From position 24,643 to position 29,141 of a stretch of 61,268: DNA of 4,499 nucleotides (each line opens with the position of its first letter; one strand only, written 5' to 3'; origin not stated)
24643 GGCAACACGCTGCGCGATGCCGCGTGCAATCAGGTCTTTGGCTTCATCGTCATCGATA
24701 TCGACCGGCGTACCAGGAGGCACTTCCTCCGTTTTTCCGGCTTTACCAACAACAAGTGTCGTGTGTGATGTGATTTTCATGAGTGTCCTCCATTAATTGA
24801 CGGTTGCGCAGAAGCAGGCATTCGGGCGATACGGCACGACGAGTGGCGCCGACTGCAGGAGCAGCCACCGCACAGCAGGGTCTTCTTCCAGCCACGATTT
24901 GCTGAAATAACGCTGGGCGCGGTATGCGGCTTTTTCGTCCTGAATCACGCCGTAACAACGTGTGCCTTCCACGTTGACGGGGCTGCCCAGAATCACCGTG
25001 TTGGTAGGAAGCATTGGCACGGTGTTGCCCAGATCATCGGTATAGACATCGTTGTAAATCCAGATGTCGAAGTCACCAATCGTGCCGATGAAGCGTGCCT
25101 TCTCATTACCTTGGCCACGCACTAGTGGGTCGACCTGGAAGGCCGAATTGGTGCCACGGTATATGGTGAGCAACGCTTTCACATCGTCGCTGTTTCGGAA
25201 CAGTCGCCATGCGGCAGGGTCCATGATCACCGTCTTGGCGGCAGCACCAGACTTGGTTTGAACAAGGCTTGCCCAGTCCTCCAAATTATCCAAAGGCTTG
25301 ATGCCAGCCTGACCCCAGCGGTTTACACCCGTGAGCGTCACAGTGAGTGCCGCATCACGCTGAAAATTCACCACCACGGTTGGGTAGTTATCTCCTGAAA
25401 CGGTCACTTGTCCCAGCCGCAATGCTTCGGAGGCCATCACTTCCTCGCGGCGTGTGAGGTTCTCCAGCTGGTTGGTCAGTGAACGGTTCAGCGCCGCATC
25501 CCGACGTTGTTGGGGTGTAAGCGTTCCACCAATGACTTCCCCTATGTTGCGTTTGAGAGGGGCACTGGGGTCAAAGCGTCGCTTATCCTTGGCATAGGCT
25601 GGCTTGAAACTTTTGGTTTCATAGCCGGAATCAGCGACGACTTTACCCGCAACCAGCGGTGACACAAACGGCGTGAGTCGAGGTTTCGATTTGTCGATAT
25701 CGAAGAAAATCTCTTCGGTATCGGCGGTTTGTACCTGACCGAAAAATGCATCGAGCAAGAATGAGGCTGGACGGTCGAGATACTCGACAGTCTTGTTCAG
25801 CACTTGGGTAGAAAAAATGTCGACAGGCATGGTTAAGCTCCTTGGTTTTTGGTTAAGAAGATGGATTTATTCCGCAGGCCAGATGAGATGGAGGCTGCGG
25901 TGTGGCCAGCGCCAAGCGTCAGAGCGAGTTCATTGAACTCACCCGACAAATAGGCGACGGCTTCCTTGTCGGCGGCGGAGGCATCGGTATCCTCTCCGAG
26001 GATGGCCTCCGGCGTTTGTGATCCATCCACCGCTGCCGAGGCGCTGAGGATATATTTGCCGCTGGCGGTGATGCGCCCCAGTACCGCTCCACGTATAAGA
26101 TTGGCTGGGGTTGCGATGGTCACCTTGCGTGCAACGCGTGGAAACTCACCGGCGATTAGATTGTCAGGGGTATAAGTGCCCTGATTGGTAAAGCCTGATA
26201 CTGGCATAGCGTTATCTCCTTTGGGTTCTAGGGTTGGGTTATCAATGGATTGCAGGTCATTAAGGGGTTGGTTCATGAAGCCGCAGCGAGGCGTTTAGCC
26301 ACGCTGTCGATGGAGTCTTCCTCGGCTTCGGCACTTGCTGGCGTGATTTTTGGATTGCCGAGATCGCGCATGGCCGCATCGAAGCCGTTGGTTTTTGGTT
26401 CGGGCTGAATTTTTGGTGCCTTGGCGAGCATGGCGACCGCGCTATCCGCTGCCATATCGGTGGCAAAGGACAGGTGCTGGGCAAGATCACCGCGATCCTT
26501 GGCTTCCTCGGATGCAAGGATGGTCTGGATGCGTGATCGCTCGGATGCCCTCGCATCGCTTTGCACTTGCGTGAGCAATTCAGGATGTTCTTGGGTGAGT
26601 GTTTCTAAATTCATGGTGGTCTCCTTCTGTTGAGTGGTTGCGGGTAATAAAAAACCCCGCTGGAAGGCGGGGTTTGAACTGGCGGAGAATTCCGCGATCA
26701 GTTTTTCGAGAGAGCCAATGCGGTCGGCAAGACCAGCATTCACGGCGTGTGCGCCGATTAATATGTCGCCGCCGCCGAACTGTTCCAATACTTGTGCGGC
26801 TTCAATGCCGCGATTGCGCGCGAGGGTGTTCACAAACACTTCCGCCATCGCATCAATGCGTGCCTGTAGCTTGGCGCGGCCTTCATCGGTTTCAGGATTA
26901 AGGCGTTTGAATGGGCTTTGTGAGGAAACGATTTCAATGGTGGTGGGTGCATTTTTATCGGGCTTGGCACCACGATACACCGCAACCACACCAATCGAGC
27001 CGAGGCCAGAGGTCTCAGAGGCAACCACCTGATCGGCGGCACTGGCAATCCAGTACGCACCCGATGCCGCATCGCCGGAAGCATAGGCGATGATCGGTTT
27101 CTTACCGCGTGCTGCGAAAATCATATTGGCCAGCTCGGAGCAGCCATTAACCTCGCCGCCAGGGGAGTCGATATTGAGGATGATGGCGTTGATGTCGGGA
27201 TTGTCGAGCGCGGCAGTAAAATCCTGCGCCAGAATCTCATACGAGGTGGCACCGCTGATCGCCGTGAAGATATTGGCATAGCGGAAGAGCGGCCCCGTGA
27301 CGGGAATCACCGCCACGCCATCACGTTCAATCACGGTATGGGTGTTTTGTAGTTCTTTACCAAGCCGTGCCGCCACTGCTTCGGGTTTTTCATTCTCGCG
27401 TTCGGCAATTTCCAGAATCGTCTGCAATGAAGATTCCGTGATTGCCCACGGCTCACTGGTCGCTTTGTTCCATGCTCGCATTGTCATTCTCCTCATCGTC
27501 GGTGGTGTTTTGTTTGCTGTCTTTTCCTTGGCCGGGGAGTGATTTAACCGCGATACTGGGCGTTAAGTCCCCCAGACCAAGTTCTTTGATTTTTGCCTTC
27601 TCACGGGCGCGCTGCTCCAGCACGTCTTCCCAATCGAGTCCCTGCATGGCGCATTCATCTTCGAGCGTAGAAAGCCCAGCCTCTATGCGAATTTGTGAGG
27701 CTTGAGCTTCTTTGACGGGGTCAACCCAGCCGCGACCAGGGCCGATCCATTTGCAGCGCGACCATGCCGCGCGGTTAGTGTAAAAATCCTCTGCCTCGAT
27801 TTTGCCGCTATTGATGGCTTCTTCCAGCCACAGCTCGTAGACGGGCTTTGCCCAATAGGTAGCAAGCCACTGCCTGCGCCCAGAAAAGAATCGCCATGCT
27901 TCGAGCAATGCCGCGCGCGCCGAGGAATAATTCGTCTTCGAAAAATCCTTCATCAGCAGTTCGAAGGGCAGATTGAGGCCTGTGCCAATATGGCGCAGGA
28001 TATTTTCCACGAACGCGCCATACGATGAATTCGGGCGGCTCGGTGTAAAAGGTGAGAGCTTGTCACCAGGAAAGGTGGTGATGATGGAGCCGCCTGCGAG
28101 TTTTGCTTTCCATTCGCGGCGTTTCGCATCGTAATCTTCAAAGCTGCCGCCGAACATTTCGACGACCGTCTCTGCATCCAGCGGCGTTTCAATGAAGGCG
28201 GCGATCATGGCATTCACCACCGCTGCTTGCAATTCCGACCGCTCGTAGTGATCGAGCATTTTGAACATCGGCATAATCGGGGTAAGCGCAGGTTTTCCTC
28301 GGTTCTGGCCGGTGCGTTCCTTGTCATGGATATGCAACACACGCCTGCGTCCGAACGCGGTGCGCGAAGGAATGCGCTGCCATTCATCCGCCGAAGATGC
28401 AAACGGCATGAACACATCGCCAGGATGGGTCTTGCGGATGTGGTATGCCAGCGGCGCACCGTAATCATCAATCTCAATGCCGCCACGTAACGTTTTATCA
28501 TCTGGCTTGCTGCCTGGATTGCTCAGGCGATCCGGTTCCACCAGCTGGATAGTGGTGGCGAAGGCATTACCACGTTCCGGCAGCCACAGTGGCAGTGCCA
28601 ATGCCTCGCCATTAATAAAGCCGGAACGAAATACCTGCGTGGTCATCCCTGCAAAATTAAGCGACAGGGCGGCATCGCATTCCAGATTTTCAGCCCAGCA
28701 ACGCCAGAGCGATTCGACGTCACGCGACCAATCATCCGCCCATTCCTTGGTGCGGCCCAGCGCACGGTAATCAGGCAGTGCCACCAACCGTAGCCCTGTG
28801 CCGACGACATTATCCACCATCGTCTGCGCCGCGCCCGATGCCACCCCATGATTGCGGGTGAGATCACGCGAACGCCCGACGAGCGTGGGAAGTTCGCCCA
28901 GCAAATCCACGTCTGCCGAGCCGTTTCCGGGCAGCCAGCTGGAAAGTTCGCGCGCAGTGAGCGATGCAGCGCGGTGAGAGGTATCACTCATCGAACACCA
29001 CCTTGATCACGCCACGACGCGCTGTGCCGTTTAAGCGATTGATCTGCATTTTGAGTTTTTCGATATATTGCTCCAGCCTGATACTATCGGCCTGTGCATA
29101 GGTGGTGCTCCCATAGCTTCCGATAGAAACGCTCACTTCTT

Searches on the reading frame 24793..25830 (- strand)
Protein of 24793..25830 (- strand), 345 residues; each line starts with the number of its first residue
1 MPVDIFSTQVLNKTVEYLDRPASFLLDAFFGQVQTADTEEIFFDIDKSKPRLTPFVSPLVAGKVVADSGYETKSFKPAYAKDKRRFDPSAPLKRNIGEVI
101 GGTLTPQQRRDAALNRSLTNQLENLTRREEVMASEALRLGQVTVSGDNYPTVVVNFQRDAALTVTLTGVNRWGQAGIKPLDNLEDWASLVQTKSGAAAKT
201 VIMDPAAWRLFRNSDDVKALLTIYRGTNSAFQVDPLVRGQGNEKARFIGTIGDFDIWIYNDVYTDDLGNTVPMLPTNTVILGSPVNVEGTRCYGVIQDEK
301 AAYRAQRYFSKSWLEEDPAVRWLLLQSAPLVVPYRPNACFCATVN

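Call 75: search_protein_families(library=phrogs, proteins=[window:24793-25830:-], max_evalue=0.00001)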
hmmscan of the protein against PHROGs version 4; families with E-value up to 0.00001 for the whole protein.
window:24793-25830:- (345 aa): 5 families
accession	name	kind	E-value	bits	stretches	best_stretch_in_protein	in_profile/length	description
phrog_29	-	head and packaging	6.1e-85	287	1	4-345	27-359/439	major head protein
phrog_2353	-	head and packaging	9e-54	183.9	1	5-303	3-296/481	major head protein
phrog_6020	-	head and packaging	2.3e-48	165.8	1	24-344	22-340/473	major head protein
phrog_6281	-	unknown function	2.4e-30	106.8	1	4-208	2-205/209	-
phrog_18489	-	unknown function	6.3e-13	50.1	1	6-141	6-140/151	-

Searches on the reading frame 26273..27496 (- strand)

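Call 75: search_protein_families(library=phrogs, proteins=[window:26273-27496:-], max_evalue=0.00001)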
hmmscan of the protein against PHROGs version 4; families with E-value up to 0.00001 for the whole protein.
window:26273-27496:- (407 aa): 8 families
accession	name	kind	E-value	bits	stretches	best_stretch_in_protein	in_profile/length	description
phrog_53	-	head and packaging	6.1e-98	330.5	1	1-402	4-453/583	head maturation protease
phrog_33023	-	unknown function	4.4e-23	82.8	1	56-288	62-302/507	-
phrog_4759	-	unknown function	1.8e-21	77.9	1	59-173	80-194/209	-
phrog_17040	-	head and packaging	8.5e-15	56.6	1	308-395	8-101/129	head maturation protease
phrog_94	-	head and packaging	4.1e-12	47.4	1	87-163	102-176/622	head maturation protease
phrog_6382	-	unknown function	1.6e-10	42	1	312-397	97-183/201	-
phrog_2976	-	head and packaging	1.2e-07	32.8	1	79-163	28-110/394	head maturation protease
phrog_16406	-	unknown function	3.5e-06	27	0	203-378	386-574/601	-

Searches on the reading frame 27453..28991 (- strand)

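Call 75: search_protein_families(library=phrogs, proteins=[window:27453-28991:-], max_evalue=0.00001)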
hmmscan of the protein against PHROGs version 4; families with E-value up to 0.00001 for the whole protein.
window:27453-28991:- (512 aa): 4 families
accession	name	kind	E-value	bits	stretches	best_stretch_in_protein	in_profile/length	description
phrog_21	-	head and packaging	1.6e-140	471.2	1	7-503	43-534/1362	portal protein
phrog_537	-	head and packaging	1.9e-66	224.6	1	262-502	1-231/233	portal protein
phrog_3993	-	unknown function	4.2e-17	63.7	1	16-172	35-193/195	-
phrog_5862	-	unknown function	2.9e-11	44.3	1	423-497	3-75/81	-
